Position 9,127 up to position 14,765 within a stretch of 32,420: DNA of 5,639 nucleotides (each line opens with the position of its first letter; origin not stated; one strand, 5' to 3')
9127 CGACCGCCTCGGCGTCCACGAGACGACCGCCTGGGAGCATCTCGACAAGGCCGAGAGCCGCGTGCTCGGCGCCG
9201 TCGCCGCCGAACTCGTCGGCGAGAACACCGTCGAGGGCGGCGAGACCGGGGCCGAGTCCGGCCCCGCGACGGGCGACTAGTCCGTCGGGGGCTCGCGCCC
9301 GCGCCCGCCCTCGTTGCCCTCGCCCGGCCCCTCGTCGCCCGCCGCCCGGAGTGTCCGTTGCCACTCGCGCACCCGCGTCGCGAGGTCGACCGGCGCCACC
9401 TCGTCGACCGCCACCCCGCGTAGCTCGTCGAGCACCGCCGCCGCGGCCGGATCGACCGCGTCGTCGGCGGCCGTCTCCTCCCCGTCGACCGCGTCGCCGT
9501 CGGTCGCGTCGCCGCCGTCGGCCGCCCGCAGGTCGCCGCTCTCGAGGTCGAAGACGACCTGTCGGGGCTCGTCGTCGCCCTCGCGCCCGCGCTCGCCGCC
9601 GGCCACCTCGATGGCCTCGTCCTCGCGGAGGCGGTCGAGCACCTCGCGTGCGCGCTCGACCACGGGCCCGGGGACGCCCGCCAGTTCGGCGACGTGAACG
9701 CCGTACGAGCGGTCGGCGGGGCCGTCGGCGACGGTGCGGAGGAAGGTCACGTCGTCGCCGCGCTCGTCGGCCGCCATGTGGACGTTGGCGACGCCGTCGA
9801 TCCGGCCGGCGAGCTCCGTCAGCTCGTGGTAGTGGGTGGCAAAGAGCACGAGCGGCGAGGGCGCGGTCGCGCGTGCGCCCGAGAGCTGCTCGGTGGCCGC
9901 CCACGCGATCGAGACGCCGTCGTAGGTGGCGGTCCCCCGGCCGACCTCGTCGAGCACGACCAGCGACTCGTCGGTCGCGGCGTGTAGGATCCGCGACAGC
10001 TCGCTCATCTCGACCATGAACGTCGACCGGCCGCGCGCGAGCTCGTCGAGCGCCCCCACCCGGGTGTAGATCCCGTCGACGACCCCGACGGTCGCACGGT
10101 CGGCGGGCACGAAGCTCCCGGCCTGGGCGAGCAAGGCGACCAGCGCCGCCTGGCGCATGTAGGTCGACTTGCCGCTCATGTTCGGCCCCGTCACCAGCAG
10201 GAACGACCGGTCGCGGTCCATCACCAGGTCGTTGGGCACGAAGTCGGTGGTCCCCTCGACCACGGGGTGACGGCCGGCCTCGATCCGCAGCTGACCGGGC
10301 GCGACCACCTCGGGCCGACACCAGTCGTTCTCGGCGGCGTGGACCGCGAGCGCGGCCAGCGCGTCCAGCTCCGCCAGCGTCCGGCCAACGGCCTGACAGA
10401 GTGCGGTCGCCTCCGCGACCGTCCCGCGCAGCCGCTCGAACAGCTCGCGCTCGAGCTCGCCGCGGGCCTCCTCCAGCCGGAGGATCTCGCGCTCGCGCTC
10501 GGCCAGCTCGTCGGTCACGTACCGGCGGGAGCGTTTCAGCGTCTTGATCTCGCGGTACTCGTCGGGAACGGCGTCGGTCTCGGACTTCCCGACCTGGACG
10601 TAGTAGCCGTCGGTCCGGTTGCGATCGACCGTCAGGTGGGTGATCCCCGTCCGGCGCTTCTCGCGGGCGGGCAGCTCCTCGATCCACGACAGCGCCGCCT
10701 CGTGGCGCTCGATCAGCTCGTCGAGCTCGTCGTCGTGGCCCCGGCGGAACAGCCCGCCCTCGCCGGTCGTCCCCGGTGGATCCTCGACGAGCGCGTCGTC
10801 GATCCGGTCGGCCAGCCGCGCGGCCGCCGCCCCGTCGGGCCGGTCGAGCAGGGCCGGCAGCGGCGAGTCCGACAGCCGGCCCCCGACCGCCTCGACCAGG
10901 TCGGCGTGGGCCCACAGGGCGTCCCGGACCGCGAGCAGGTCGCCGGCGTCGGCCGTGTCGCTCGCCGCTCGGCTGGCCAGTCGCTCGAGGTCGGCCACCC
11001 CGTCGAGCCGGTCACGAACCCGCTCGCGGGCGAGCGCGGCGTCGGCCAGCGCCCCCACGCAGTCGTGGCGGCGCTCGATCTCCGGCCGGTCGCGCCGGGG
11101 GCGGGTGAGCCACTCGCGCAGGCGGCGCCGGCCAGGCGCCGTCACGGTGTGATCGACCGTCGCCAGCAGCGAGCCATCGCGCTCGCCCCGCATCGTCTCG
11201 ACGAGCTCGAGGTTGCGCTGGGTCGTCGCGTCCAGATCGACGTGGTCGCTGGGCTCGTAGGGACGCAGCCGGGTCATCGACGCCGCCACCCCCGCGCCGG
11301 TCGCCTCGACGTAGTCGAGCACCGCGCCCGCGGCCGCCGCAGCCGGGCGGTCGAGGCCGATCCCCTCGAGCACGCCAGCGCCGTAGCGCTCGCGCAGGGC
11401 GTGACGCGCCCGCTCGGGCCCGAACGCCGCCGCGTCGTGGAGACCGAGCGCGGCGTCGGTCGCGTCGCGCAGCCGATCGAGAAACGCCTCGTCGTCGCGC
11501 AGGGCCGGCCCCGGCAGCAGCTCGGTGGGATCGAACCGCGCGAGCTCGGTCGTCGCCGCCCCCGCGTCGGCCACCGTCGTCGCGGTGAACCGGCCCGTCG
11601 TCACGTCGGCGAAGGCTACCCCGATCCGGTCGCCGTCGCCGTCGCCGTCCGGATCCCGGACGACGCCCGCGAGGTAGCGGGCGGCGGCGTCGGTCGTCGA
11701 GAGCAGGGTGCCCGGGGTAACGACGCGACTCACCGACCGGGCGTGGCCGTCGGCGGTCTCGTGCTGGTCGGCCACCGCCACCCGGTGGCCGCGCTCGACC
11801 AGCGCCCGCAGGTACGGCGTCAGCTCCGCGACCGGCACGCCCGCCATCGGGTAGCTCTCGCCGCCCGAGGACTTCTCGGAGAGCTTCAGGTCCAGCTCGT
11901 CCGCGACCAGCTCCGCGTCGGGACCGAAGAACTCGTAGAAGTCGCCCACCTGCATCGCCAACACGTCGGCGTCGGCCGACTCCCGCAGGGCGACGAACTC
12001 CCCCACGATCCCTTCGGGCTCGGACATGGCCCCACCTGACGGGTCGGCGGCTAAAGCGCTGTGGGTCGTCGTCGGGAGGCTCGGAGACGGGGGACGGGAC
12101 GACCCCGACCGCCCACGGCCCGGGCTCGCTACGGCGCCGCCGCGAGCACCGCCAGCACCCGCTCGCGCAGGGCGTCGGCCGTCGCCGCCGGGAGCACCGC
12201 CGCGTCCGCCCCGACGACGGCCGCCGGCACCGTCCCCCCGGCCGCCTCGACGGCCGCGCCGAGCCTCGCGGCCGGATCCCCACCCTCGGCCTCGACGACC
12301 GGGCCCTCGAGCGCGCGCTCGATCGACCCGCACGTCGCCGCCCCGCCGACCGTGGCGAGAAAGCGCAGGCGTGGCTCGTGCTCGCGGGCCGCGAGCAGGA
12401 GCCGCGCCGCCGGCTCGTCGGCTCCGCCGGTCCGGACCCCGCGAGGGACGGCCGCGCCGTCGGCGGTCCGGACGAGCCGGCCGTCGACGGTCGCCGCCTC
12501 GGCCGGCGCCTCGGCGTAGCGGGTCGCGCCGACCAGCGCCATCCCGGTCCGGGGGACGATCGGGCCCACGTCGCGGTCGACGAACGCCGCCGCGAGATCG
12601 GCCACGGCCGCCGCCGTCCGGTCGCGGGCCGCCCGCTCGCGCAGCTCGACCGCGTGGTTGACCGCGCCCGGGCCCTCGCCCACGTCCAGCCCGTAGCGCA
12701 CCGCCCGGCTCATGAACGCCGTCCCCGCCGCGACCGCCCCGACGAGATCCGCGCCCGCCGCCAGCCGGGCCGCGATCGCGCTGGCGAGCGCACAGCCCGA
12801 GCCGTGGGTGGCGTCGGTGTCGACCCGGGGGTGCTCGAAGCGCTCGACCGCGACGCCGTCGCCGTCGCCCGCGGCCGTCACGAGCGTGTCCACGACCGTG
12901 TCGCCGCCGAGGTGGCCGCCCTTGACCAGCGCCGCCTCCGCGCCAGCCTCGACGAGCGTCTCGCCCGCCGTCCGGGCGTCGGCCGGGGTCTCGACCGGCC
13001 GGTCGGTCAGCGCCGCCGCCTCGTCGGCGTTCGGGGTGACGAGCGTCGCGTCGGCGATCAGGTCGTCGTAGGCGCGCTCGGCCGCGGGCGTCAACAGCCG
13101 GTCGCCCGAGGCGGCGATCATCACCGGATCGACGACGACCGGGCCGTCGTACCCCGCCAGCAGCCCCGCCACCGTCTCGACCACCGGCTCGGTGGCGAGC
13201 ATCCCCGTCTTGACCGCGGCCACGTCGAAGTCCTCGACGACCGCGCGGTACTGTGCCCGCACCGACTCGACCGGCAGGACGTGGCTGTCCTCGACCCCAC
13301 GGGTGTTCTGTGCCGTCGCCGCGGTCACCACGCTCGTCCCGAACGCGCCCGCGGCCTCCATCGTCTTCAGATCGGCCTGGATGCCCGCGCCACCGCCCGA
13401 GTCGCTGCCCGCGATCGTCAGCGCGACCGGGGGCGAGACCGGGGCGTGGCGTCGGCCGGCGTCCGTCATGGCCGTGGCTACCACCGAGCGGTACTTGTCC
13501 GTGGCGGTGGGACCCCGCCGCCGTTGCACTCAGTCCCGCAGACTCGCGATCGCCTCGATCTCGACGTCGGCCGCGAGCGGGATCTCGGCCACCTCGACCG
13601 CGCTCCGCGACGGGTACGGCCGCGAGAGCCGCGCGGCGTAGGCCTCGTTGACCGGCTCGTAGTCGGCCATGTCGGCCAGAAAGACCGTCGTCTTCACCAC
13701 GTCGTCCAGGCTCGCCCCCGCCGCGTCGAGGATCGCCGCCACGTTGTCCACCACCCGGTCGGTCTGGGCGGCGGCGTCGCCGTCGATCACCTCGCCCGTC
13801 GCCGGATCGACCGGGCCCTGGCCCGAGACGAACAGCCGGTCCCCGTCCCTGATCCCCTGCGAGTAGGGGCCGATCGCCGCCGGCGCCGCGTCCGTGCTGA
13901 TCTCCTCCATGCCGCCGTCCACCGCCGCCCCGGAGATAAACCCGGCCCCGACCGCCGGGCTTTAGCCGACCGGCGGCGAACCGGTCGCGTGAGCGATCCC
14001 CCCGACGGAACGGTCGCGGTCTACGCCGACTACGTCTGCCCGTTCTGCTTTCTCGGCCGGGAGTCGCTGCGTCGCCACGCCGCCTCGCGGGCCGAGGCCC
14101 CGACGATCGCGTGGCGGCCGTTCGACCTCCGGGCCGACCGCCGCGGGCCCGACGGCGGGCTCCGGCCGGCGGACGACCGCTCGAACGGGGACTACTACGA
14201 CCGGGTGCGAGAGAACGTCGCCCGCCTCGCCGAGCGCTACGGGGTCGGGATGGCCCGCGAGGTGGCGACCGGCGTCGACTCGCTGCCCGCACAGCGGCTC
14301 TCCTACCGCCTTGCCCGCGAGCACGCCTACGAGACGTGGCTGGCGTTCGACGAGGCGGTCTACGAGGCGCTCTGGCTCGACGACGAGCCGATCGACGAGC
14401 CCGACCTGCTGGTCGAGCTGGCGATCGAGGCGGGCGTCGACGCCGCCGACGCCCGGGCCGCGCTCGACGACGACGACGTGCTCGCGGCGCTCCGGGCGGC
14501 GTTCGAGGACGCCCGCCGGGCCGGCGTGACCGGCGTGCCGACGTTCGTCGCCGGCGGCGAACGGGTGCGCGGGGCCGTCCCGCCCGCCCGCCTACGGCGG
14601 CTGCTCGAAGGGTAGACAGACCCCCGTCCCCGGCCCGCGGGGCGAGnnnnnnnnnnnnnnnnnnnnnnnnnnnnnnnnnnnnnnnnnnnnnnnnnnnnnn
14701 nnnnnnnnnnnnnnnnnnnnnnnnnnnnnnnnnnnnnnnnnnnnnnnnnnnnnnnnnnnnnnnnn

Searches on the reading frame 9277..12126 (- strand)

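Call 8: search_protein_families(library=pfam, proteins=[window:9277-12126:-], max_evalue=0.01)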
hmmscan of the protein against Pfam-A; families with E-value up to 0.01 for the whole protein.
window:9277-12126:- (949 aa): 5 families
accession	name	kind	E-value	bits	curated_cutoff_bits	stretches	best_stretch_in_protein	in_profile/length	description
PF00488.27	MutS_V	-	6.5e-79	264.7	30.2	1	644-833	2-187/188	MutS domain V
PF05192.23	MutS_III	-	1.3e-41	143.6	34.1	1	301-594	1-194/194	MutS domain III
PF01624.25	MutS_I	-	5e-25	88.4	20.6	1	43-143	6-111/113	MutS domain I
PF05190.23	MutS_IV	-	4.1e-23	81.9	22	1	464-553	2-91/92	MutS family domain IV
PF05188.22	MutS_II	-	3.6e-16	60.2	25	1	151-276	2-124/133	MutS domain II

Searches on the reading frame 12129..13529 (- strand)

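Call 8: search_protein_families(library=pfam, proteins=[window:12129-13529:-], max_evalue=0.01)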
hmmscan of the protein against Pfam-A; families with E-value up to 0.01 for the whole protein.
window:12129-13529:- (466 aa): 3 families
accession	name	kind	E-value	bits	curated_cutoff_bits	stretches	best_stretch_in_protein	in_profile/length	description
PF08543.17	Phos_pyr_kin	-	1.5e-79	267.3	27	1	43-291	1-246/246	Phosphomethylpyrimidine kinase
PF10120.14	ThiN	-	1.8e-12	47.7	25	1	315-395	8-88/165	Thiamine-phosphate synthase ThiN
PF00294.29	PfkB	-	2.7e-11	43.8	25.8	1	134-279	162-292/302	pfkB family carbohydrate kinase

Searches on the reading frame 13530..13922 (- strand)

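Call 8: search_protein_families(library=pfam, proteins=[window:13530-13922:-], max_evalue=0.01)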
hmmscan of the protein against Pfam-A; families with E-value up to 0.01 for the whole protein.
window:13530-13922:- (130 aa): 1 family
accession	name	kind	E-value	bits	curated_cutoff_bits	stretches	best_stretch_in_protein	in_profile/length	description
PF01042.26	Ribonuc_L-PSP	-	2.8e-39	134.3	27.3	1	11-127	2-120/121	Endoribonuclease L-PSP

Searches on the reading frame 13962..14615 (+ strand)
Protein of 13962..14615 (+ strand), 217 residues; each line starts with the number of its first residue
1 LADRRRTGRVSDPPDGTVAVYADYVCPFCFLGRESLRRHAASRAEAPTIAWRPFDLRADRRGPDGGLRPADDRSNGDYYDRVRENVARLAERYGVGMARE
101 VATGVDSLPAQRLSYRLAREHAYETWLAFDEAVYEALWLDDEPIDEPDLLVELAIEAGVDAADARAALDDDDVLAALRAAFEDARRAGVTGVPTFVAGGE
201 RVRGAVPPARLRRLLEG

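Call 60: search_protein_families(library=pfam, proteins=[window:13962-14615:+])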
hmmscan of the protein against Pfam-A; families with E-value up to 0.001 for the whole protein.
window:13962-14615:+ (217 aa): 2 families
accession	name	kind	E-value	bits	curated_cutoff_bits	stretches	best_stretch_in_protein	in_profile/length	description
PF01323.26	DSBA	-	5.9e-35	121.2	25.6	1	17-215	1-190/191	DSBA-like thioredoxin domain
PF13462.12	Thioredoxin_4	-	1.3e-09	38.9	23.2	1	124-216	78-164/165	Thioredoxin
